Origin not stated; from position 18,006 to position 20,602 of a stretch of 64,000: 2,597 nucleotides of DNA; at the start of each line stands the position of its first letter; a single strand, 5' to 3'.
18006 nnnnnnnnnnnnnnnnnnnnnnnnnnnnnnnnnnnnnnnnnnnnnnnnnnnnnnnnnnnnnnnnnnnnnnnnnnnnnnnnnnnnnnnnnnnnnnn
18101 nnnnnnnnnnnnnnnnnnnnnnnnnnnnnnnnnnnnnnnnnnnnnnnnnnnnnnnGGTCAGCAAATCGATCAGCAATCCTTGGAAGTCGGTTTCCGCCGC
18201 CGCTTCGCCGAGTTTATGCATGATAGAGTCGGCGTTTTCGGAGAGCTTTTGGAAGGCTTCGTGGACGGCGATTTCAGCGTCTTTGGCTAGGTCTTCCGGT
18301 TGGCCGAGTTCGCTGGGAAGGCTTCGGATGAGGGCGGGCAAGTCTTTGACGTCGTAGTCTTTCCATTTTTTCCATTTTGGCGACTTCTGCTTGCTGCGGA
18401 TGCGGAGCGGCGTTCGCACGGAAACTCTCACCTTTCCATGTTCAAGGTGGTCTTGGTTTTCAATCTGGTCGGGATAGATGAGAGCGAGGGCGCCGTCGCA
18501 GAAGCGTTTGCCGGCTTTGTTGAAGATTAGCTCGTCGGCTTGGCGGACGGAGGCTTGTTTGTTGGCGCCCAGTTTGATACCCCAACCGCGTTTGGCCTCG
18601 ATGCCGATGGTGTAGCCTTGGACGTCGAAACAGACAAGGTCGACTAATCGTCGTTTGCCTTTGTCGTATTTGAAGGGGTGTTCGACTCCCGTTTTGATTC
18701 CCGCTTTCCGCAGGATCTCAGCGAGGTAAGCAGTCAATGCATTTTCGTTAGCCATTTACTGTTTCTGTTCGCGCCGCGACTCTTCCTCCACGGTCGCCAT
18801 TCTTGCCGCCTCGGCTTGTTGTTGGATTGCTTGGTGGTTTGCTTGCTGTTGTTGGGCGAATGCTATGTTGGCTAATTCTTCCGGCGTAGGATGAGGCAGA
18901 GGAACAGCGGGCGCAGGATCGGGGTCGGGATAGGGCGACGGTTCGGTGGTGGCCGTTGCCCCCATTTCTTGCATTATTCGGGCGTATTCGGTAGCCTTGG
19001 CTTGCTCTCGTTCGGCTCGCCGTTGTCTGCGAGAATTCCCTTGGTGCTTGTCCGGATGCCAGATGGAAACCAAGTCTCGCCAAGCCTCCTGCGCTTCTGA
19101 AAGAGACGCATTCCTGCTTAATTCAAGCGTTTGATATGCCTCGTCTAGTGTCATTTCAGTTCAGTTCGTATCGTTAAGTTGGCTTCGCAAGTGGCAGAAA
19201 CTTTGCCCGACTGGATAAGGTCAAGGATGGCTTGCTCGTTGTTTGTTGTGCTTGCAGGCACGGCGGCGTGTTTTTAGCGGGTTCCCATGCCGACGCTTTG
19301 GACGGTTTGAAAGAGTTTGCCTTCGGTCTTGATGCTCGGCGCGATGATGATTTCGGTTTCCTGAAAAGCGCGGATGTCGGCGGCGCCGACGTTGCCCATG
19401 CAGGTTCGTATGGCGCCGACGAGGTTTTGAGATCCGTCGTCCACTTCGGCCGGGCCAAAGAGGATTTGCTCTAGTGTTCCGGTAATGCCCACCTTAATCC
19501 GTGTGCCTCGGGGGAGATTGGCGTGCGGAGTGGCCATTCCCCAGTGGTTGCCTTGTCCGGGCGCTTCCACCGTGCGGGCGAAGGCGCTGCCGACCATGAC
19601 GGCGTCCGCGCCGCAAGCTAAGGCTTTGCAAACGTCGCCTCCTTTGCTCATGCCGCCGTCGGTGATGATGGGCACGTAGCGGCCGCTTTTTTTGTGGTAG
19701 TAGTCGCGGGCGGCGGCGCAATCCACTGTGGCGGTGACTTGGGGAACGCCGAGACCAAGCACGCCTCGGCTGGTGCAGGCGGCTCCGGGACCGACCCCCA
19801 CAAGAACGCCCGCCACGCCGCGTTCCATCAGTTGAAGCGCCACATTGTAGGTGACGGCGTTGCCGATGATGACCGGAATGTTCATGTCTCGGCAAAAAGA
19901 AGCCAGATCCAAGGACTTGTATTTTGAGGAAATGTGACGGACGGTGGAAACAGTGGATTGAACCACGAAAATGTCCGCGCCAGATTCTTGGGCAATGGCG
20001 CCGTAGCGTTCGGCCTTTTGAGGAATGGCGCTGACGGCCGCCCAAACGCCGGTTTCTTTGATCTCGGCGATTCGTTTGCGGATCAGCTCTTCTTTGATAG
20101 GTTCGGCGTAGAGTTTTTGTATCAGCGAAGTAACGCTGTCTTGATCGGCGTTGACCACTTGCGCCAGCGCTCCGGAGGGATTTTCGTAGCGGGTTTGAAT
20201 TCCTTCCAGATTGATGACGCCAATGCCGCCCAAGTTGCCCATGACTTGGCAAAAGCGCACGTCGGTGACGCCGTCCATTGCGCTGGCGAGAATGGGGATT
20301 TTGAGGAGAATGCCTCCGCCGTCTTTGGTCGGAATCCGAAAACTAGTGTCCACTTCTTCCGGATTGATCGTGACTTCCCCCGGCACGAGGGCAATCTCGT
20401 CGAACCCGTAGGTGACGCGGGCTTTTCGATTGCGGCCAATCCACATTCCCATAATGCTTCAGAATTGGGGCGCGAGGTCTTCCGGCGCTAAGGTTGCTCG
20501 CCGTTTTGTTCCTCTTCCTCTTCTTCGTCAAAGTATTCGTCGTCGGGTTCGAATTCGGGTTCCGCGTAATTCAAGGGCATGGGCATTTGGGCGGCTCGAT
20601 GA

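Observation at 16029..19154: J-domain co-chaperone gene abutted to a fused nuclease-methyltransferase (type IIG-like) gene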

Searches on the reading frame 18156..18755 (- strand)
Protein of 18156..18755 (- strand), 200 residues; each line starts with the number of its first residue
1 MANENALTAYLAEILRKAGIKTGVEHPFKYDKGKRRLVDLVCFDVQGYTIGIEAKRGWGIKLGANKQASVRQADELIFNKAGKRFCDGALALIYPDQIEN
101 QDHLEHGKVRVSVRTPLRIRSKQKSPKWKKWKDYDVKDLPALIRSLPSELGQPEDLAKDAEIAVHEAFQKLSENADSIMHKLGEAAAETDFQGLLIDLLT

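Call 28: search_protein_families(library=pfam, proteins=[window:18156-18755:-], max_evalue=10)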
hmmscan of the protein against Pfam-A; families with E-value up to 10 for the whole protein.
window:18156-18755:- (200 aa): 0 families
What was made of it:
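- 18351..18755 (-): N-terminal PD-(D/E)xK nuclease domain (about residues 1-135); catalytic candidates are E4, D39 and E53-x-K55. There is no Pfam hit (call 28).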

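Call 44: predict_structure(alignment_id=A3)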
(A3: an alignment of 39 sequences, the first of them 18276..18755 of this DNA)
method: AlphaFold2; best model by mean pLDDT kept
length: 160 residues; sequences in the alignment: 39
mean_pLDDT: 87.8   pTM: 0.85
mean pLDDT of the five models: 87.8, 86.9, 86.7, 86.5, 86.1
residues with pLDDT >= 90: 104; 70-90: 37; 50-70: 18; < 50: 1
segments of 3 or more residues with pLDDT < 50: none
pLDDT, mean of each block of 10 residues (from residue 1): 86 98 90 86 95 93 93 90 87 94 95 89 62 97 92 57
secondary structure, 60 per line:
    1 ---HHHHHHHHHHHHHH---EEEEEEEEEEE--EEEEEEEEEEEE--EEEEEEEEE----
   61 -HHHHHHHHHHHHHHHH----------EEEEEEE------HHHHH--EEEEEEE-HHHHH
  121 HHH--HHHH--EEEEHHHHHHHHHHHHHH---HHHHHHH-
elements in order: H4-17 E21-31 E34-45 E48-56 H62-77 E88-94 H101-105 E108-114 H116-123 H126-129 E132-135 H136-149 H153-159
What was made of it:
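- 18351..18755 (-): Topology is H4-17, E21-31, E34-45, E48-56, H62-77, E88-94 (call 44).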

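Call 46: fold_search(model_id=the predicted structure, library=pdb)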
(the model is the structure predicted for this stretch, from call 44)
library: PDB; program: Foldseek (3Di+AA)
matches with E <= 10: 503; with E <= 0.001: 0
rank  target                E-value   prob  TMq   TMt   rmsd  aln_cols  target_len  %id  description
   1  4ic1_A                6.1e-03  0.98  0.35  0.28   5.2       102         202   16  Crystal structure of SSO0001 (released 2013-01-16)
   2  4ic1_D                6.9e-03  0.97  0.34  0.28   5.2       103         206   14  Crystal structure of SSO0001 (released 2013-01-16)
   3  3dnx                  8.3e-03  0.80  0.38  0.41  13.1       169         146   18  SPO1766 protein of unknown function from Silicibacter pomeroyi. (released 2008-09-02)
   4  4ic1_B                1.0e-02  0.97  0.35  0.28   4.9       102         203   17  Crystal structure of SSO0001 (released 2013-01-16)
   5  5zyu_A                1.2e-02  0.91  0.40  0.31  11.6       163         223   12  The crystal structure of humanMGME1 with single strand DNA2 (released 2018-09-19)
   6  2vld_B                1.3e-02  0.80  0.32  0.24   7.7       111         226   20  crystal structure of a repair endonuclease from Pyrococcus abyssi (released 2009-05-19)
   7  1y88                  1.6e-02  0.99  0.31  0.27   3.5        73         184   19  Crystal Structure of Protein of Unknown Function AF1548 (released 2004-12-21)
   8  5zyt_C                1.8e-02  0.90  0.40  0.31   7.2       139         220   14  Crystal structure of human MGME1 with 3' overhang double strand DNA3 (released 2018-09-19)
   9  8gh6_A                1.9e-02  0.99  0.43  0.09   3.6       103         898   12  Bombyx mori R2 retrotransposon initiating target-primed reverse transcription (released 2023-04-05)
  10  9nl2_A                2.0e-02  0.99  0.40  0.07   5.1        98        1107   14  Structure of R2 retrotransposon protein from Platysternon megacephalum initiating target-primed reverse transcription (released 2025-06-18)
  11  5zyt_A                2.0e-02  0.87  0.40  0.31  12.0       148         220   11  Crystal structure of human MGME1 with 3' overhang double strand DNA3 (released 2018-09-19)
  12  2vld_A                2.4e-02  0.69  0.32  0.24   7.7       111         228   20  crystal structure of a repair endonuclease from Pyrococcus abyssi (released 2009-05-19)
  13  8iby_C                2.6e-02  0.91  0.42  0.10   9.5       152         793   12  Structure of R2 with 5'ORF (released 2023-09-20)
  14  9dou_A                3.3e-02  0.97  0.41  0.08   4.2        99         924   11  Taeniopygia guttata R2 retrotransposon (R2Tg) initiating target-primed reverse transcription (released 2025-05-21)
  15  5zyt_B                3.3e-02  0.89  0.40  0.31   6.0       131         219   13  Crystal structure of human MGME1 with 3' overhang double strand DNA3 (released 2018-09-19)
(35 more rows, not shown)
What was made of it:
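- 18351..18755 (-): The listed Foldseek hits are predominantly PD-(D/E)xK nucleases: Cas4 SSO0001, MGME1, NucS, AF1548, the R2 endonuclease domain, Hjc, the DrdV N-domain and lambda exonuclease (call 46).
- The listed matches of the N-terminal domain model are predominantly PD-(D/E)xK nucleases (call 46).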

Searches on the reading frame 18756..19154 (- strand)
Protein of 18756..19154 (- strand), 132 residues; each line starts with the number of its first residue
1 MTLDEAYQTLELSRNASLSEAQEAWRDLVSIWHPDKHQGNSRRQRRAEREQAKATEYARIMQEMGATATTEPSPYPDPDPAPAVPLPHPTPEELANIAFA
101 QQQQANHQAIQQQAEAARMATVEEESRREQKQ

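Call 3: search_protein_families(library=pfam, proteins=[window:18756-19154:-], max_evalue=0.1)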
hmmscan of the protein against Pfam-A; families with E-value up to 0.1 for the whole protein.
window:18756-19154:- (132 aa): 2 families
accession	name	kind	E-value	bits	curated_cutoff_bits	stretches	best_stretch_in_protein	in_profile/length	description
PF00226.36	DnaJ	-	1.7e-07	31.7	27.8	1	6-44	2-40/63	DnaJ domain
PF03004.19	Transposase_24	-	0.05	14.2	28.7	1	22-73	2-59/138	Plant transposase (Ptta/En/Spm family)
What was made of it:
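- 18756..19154 (-): 132-aa orphan J-domain ORF: J domain about residues 1-65, then a Pro/Gln-rich tail. Pfam DnaJ E 1.7e-7 over residues 6-44 (call 3).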

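Call 4: search_protein_families(library=padloc, proteins=[window:18756-19154:-], max_evalue=0.1)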
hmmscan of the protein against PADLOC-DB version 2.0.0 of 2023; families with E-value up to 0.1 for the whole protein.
window:18756-19154:- (132 aa): 0 families

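Call 5: search_protein_families(library=ncbifam, proteins=[window:18756-19154:-], max_evalue=0.1)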
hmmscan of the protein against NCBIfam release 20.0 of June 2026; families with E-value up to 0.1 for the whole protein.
window:18756-19154:- (132 aa): 14 families
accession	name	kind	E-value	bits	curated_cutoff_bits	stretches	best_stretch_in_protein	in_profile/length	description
TIGR02349.1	DnaJ_bact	equivalog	3.4e-06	26.7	377.2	1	7-45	3-41/354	molecular chaperone DnaJ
NF006504.0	PRK08937.3-4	equivalog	1.3e-05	24.7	256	1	5-53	203-251/268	adenylosuccinate lyase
NF006948.0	PRK09430.1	equivalog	5e-05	23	162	1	2-39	198-235/267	co-chaperone DjlA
NF008035.0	PRK10767.1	subfamily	0.00011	21.4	338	1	5-46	5-46/374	molecular chaperone DnaJ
NF010872.0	PRK14279.1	equivalog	0.0042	16.3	556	1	6-47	11-52/394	molecular chaperone DnaJ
NF010892.0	PRK14299.1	equivalog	0.0043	16.3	392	1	4-81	4-85/291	chaperone protein DnaJ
NF006502.0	PRK08937.3-2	equivalog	0.007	15.9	259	1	3-46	202-245/275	adenylosuccinate lyase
NF010894.0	PRK14301.1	equivalog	0.0072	15.4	548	1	5-56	5-55/373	chaperone protein DnaJ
NF010874.0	PRK14281.1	equivalog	0.019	14.1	619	1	5-44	4-43/397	chaperone protein DnaJ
NF010885.0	PRK14292.1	equivalog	0.039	12.9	585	1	6-48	4-46/371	chaperone protein DnaJ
NF033930.1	pneumo_PspA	exception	0.043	12.5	850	1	40-128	330-414/659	pneumococcal surface protein A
NF050028.1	CldAdptActJ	equivalog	0.05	14.1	150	0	7-52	5-50/93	cold adaptation protein ActJcold adaptation protein ActJ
NF010871.0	PRK14278.1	equivalog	0.052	12.4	502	1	6-50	5-49/378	molecular chaperone DnaJ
NF007285.1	PRK09752.1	equivalog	0.092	10.3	1459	1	61-117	915-968/1250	AIDA-I family autotransporter adhesin YfaL/EhaC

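Call 18: find_homologous_proteins(query=window:18756-19154:-, max_evalue=0.001)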
Query window:18756-19154:- (132 aa): 1 proteins with E <= 0.001 among 245 candidates.
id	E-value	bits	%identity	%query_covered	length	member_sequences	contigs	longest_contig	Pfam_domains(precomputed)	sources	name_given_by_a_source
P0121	9.1e-77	273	100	100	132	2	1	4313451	PF00226.37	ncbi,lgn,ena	-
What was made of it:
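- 18756..19154 (-): Only itself found among 5.8 billion proteins (call 18).
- Tried and rejected: The word-indexed search found only itself (call 18).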

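Call 25: find_encoding_contigs(protein=P0121, flank=3000, max_places=5)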
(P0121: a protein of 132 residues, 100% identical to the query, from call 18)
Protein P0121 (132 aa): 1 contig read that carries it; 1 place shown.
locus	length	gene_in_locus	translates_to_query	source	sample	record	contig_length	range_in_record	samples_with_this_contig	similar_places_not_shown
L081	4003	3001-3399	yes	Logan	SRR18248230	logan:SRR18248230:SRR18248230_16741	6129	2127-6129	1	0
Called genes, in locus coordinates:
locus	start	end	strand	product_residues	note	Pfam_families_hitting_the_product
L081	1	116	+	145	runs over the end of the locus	PF02472:ExbD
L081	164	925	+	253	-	-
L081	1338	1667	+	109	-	-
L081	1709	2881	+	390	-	PF00478:IMPDH, PF03060:NMO (weak), PF01070:FMN_dh, PF05690:ThiG (faint)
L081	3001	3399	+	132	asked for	PF00226:DnaJ (weak)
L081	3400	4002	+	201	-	?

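Call 32: find_related_loci(query=window:18756-19154:-, collection=viral_contigs, flank=4000)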
Query window:18756-19154:- (132 aa) in viral_contigs; peptide patterns used: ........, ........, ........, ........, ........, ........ (x = any residue, [..] = any of these).
33 stretches matched a pattern; 1 encode a relative of the query (tblastn E <= 1e-3); 1 distinct loci.
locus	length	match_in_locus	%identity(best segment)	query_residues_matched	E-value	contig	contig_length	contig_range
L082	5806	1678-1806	42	3-45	2e-10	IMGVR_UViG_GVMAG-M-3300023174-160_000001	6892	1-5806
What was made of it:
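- Tried and rejected: The viral contig scan gave one giant-virus J domain at 42% over 43 aa, which is uninformative (call 32).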

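Call 37: search_protein_representatives(protein=window:18756-19154:-)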
Query: 132 residues. Proteins with E-value up to 0.001 (for the whole library): 857; up to 1e-10: 2; up to 1e-30: 1. The best 150 are listed.
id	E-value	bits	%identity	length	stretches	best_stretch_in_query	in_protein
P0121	2.9e-77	273.1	100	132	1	1-132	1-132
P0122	3.4e-12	63.2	33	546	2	1-81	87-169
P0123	6.0e-10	56.0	50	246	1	1-60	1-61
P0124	7.1e-10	55.8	43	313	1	1-76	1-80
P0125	8.3e-10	55.6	49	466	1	1-63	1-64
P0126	8.9e-10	55.5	43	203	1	1-69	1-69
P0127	1.6e-09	54.6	38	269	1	1-96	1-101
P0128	5.0e-09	53.0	41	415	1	3-81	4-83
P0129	5.2e-09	53.0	46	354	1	1-63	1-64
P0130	8.5e-09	52.3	36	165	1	1-96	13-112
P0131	9.4e-09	52.1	40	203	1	1-83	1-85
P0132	1.2e-08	51.8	35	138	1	1-100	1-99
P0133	2.1e-08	51.0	36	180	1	4-75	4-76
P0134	2.2e-08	50.9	35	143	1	3-99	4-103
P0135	2.4e-08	50.9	36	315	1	3-93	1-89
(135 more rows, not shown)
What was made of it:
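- On J-domain proteins (Hsp40 co-chaperones): There are 857 J-domain relatives at E<=1e-3 (call 37).
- Checked: A search of 1.84 billion representative proteins gives 857 J-domain proteins at E<=1e-3, the best non-self hit at 3.4e-12 (call 37).
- It is an orphan (calls 18, 37).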

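Call 58: search_protein_families(library=phrogs, proteins=[window:18756-19154:-], max_evalue=0.01)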
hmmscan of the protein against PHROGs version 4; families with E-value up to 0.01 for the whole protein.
window:18756-19154:- (132 aa): 1 family
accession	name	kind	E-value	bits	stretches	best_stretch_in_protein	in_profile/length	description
phrog_9210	-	unknown function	0.0085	16.7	0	6-45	151-190/204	-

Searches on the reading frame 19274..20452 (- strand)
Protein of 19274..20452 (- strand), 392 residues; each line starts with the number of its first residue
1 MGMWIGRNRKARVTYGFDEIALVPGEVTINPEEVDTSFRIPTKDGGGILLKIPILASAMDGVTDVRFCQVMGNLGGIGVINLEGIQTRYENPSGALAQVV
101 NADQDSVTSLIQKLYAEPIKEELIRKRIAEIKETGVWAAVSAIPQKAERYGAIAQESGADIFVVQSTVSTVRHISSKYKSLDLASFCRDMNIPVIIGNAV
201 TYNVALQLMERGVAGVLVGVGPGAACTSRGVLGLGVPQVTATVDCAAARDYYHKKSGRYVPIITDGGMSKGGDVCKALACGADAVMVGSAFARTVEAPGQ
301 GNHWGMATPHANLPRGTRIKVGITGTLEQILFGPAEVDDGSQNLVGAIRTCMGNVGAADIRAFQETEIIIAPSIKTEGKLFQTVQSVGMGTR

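Call 3: search_protein_families(library=pfam, proteins=[window:19274-20452:-], max_evalue=0.1)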
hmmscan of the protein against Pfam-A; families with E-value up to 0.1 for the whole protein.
window:19274-20452:- (392 aa): 9 families
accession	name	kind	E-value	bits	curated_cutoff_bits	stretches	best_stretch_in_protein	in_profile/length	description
PF00478.31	IMPDH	-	1.8e-53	182.2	25.6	1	15-368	2-330/345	IMP dehydrogenase / GMP reductase domain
PF01070.24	FMN_dh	-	3.9e-10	39.7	24.9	1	172-300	199-314/350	FMN-dependent dehydrogenase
PF03060.21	NMO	-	7.1e-08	32.7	28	1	50-299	10-233/331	Nitronate monooxygenase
PF05690.20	ThiG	-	1.8e-06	27.9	23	1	259-295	175-211/247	Thiazole biosynthesis protein ThiG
PF01645.23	Glu_synthase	-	0.00037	20.2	20.4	1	233-290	251-306/369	Conserved region in glutamate synthase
PF01180.27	DHO_dh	-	0.001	18.8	27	1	255-291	236-272/291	Dihydroorotate dehydrogenase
PF04131.20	NanE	-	0.0074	15.9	27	0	260-295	145-180/192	Putative N-acetylmannosamine-6-phosphate epimerase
PF00290.26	Trp_syntA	-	0.025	14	27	0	259-303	198-241/259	Tryptophan synthase alpha chain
PF01207.24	Dus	-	0.057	13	20.4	0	146-220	139-215/311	Dihydrouridine synthase (Dus)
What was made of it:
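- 19274..20452 (-): IMPDH/GMP-reductase-family gene (upstream neighbour; not part of the system). Pfam PF00478 E 1.8e-53 (call 3).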
